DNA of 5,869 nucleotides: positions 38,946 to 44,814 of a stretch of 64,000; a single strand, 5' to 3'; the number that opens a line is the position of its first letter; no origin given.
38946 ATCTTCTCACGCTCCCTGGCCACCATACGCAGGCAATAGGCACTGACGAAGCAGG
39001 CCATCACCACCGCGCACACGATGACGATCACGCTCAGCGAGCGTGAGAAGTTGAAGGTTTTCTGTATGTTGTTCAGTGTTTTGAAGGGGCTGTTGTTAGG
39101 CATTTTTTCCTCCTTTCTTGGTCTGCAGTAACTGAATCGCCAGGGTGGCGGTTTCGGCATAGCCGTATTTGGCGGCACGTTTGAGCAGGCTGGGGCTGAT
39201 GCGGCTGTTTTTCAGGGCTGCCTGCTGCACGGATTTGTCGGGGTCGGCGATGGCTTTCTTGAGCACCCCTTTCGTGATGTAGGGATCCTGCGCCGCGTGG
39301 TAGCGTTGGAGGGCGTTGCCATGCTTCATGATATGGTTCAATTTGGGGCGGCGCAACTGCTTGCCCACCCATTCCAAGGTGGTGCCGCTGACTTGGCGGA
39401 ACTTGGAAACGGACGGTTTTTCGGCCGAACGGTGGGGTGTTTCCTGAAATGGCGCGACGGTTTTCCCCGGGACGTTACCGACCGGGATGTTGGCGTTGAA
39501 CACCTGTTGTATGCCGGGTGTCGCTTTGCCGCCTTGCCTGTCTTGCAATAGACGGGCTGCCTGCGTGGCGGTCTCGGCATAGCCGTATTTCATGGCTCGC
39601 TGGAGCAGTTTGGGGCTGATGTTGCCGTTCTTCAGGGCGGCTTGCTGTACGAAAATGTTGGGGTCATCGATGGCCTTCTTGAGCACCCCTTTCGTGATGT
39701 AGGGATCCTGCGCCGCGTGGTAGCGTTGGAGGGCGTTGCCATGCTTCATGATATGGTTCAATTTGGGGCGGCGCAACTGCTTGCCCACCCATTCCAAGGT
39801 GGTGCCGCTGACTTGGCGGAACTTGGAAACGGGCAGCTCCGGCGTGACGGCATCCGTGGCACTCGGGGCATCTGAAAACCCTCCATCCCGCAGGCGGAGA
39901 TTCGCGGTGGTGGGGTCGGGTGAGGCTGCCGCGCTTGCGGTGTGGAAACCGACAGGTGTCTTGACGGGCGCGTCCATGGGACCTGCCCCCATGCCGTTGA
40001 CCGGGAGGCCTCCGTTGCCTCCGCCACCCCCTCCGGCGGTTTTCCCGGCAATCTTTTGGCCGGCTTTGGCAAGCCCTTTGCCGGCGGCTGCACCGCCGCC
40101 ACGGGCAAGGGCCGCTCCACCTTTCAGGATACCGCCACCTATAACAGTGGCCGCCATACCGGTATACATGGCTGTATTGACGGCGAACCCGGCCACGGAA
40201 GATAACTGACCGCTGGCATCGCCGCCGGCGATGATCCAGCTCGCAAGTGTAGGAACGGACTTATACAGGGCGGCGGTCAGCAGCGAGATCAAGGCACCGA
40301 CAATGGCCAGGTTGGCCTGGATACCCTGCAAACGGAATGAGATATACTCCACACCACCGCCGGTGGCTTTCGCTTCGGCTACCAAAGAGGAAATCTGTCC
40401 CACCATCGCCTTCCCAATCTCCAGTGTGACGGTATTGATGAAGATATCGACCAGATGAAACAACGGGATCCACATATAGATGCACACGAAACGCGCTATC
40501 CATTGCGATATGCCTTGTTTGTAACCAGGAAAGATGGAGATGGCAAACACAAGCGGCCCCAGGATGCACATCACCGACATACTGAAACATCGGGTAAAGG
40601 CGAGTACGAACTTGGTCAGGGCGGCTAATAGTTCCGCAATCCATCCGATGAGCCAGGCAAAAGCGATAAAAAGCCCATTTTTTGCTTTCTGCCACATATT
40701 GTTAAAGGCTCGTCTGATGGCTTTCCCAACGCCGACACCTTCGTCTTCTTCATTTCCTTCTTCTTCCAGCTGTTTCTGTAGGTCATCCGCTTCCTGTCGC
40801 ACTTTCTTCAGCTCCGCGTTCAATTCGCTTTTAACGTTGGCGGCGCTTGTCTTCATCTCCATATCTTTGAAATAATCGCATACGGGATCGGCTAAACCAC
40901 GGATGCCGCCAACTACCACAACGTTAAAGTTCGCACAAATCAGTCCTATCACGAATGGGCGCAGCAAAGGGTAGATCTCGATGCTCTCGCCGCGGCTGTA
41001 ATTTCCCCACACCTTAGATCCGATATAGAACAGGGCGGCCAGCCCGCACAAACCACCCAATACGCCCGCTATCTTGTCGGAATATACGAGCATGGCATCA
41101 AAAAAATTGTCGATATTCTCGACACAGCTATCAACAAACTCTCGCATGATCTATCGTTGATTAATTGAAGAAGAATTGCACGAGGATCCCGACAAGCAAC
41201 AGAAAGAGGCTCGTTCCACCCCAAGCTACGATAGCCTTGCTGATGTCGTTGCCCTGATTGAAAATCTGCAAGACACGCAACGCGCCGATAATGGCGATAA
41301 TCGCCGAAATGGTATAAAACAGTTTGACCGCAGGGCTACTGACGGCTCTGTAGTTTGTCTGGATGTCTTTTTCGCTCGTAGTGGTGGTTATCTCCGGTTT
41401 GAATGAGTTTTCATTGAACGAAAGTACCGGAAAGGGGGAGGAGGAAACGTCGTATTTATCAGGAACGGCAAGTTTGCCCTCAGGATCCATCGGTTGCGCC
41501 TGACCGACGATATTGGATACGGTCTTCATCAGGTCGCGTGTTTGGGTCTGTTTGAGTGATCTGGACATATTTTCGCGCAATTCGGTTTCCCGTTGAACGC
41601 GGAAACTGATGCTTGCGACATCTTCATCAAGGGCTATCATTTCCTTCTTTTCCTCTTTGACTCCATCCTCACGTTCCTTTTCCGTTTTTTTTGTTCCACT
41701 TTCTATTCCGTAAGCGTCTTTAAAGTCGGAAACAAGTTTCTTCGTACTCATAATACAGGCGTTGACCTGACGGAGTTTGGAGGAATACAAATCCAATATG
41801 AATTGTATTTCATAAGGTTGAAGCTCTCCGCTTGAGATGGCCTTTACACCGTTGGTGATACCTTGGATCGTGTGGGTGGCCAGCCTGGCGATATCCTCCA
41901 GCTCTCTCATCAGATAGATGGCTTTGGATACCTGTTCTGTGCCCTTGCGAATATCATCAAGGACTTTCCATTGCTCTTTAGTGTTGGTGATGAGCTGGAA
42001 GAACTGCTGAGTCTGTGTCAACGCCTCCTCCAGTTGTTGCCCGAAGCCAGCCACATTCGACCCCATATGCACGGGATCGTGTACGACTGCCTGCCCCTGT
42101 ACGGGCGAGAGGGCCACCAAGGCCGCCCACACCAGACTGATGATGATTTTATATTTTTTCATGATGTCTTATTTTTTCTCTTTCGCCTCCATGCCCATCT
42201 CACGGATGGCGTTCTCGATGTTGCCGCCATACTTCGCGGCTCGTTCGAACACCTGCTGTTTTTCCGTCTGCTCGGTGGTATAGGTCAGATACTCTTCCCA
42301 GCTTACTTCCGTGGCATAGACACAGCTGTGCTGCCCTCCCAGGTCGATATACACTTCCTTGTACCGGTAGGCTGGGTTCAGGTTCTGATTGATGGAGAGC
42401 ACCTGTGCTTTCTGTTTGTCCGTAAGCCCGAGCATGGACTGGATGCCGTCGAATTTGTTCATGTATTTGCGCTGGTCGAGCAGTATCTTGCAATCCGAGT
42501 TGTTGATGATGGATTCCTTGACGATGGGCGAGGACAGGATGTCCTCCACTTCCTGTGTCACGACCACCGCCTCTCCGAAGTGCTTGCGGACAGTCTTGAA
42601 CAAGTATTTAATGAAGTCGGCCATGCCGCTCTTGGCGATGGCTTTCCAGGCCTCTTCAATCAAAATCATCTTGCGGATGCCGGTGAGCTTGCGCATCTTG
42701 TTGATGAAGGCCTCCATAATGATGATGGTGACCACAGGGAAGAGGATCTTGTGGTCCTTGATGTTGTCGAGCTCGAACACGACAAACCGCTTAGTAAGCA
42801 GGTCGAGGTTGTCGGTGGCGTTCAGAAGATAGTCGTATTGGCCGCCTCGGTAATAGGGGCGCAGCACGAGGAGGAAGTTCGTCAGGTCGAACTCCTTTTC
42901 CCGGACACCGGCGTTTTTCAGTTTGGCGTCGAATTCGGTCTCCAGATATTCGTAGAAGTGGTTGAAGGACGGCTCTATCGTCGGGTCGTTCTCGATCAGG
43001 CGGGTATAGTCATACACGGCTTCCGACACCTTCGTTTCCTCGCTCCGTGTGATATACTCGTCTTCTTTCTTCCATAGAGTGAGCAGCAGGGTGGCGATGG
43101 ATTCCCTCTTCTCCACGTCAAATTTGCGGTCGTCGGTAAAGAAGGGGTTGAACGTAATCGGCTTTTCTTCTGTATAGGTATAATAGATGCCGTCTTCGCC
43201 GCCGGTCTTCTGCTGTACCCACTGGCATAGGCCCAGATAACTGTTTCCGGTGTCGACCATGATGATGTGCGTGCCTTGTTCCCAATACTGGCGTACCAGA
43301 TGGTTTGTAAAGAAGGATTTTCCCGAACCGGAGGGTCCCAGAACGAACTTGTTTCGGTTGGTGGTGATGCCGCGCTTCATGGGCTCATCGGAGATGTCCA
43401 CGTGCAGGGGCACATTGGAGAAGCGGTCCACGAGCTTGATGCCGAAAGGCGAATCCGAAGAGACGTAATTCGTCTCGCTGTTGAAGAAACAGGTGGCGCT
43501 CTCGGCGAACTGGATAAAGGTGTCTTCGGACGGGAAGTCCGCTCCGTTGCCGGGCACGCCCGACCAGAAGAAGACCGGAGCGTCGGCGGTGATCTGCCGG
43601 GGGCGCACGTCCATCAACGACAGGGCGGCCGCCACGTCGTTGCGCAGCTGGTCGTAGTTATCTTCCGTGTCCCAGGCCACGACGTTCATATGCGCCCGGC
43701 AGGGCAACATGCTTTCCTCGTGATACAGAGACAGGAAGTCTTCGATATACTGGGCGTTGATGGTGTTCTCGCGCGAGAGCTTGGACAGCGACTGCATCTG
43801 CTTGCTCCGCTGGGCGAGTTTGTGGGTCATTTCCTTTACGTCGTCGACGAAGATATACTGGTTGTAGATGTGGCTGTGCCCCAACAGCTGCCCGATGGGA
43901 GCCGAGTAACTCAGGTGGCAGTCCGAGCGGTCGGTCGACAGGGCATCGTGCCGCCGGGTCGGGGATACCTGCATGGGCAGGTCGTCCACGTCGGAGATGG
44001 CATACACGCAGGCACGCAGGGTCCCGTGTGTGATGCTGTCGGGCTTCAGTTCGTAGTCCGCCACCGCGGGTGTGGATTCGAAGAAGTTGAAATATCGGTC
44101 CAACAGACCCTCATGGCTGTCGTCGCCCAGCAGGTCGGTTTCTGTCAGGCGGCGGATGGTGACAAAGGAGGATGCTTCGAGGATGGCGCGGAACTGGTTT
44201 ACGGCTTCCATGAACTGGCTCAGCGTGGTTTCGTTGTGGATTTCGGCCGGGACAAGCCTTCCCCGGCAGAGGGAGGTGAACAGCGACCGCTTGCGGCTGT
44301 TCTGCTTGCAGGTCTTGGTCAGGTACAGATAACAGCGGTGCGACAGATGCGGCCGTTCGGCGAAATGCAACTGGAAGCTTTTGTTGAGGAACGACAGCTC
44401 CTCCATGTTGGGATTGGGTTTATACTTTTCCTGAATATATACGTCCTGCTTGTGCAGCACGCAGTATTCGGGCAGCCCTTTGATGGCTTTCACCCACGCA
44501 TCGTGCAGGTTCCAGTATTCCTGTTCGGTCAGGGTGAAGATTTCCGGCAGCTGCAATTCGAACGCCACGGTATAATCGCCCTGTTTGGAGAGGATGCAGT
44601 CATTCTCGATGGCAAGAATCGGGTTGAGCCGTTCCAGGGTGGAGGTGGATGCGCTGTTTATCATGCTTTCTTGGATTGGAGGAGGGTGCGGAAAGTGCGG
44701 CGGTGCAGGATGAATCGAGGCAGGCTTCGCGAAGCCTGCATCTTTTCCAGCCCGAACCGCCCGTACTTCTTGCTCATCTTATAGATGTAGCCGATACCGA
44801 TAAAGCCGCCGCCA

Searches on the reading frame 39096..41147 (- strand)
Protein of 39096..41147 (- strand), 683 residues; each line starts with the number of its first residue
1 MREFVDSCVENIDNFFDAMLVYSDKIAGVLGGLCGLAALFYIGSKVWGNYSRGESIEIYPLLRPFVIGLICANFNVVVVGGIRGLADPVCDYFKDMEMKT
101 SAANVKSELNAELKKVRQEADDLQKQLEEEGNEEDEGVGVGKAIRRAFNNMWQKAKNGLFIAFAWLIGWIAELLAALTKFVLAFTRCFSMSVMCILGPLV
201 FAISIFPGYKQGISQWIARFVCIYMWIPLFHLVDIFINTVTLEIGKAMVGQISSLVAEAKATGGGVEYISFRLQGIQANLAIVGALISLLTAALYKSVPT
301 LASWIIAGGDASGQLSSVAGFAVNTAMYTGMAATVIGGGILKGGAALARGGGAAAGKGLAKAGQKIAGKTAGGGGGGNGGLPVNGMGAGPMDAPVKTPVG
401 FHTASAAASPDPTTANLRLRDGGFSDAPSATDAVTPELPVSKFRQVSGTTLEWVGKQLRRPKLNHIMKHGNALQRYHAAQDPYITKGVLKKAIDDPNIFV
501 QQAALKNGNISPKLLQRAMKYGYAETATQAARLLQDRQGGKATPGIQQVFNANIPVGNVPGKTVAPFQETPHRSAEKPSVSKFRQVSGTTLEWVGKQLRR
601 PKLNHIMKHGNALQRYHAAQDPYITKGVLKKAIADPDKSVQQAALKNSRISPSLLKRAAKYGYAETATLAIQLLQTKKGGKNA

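Call 11: search_protein_families(library=pfam, proteins=[window:39096-41147:-], max_evalue=0.01)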
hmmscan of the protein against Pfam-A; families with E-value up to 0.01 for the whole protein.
window:39096-41147:- (683 aa): 2 families
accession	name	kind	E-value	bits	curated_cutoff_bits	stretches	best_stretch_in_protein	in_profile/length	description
PF09397.16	FtsK_gamma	-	0.0014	18.7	30.6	0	503-527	13-37/63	Ftsk gamma domain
PF09537.16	DUF2383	-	0.008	16.8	30.8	0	91-151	18-78/111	Domain of unknown function (DUF2383)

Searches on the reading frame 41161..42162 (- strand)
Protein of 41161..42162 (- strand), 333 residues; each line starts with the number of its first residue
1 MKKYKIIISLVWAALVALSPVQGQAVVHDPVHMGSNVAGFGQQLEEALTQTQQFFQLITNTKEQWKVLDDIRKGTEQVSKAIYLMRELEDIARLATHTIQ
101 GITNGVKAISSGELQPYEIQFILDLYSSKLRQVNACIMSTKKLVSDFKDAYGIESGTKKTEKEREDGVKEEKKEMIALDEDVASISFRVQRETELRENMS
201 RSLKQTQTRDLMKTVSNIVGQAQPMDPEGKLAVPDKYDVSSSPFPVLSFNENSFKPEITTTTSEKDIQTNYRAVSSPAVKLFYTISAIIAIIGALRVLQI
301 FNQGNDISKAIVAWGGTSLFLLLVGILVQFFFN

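Call 11: search_protein_families(library=pfam, proteins=[window:41161-42162:-], max_evalue=0.01)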
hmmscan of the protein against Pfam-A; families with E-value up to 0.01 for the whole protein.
window:41161-42162:- (333 aa): 2 families
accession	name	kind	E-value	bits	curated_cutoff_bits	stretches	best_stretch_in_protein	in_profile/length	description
PF13572.11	DUF4134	-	4.4e-12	46.5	26.5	1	272-332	32-93/93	Domain of unknown function (DUF4134)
PF03278.18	IpaB_EvcA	-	0.0084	16.3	29.9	0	180-218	97-135/156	IpaB/EvcA family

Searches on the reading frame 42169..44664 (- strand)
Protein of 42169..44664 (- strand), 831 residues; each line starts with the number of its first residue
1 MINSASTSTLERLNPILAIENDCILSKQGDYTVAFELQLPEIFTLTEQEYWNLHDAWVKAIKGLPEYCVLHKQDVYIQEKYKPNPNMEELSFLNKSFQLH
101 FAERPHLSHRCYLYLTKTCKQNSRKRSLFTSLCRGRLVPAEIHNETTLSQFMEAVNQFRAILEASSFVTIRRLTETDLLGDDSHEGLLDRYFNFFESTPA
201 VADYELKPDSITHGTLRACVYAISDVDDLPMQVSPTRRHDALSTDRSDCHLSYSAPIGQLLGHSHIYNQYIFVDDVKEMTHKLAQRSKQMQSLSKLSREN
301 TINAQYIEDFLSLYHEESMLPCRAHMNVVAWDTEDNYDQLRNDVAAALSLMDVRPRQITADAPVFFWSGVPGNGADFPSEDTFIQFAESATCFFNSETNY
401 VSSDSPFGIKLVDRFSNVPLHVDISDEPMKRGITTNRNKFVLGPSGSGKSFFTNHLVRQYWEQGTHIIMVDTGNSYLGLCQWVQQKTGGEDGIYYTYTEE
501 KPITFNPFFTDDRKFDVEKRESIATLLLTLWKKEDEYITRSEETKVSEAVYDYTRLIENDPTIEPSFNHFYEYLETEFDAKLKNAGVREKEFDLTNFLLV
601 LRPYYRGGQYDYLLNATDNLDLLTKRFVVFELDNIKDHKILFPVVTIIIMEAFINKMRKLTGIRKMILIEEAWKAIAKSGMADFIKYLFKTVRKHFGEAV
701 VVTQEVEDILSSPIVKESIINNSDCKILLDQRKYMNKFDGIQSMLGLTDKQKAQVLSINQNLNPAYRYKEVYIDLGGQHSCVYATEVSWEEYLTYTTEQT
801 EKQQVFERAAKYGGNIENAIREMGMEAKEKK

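Call 11: search_protein_families(library=pfam, proteins=[window:42169-44664:-], max_evalue=0.01)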
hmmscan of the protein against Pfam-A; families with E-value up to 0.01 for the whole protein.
window:42169-44664:- (831 aa): 7 families
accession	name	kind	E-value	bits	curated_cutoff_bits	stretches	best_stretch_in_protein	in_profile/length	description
PF19044.6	P-loop_TraG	-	2.2e-207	689.1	25.8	1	408-825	1-411/413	TraG P-loop domain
PF12991.12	DUF3875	-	1.5e-21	76.5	27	1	5-54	3-52/53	Domain of unknown function, B. Theta Gene description (DUF3875)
PF12846.13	AAA_10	-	7.8e-06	25.6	27.5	0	421-474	6-59/362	AAA-like domain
PF01935.23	DUF87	-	0.00065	20.3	23.2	1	441-507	28-84/220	Helicase HerA, central domain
PF13401.12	AAA_22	-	0.00074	20.3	27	1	440-490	9-61/130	AAA domain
PF20720.3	nSTAND3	-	0.0019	18.4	27.2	1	435-472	16-53/155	Novel STAND NTPase 3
PF06745.19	ATPase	-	0.0043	16.9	26.6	0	426-479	9-63/231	KaiC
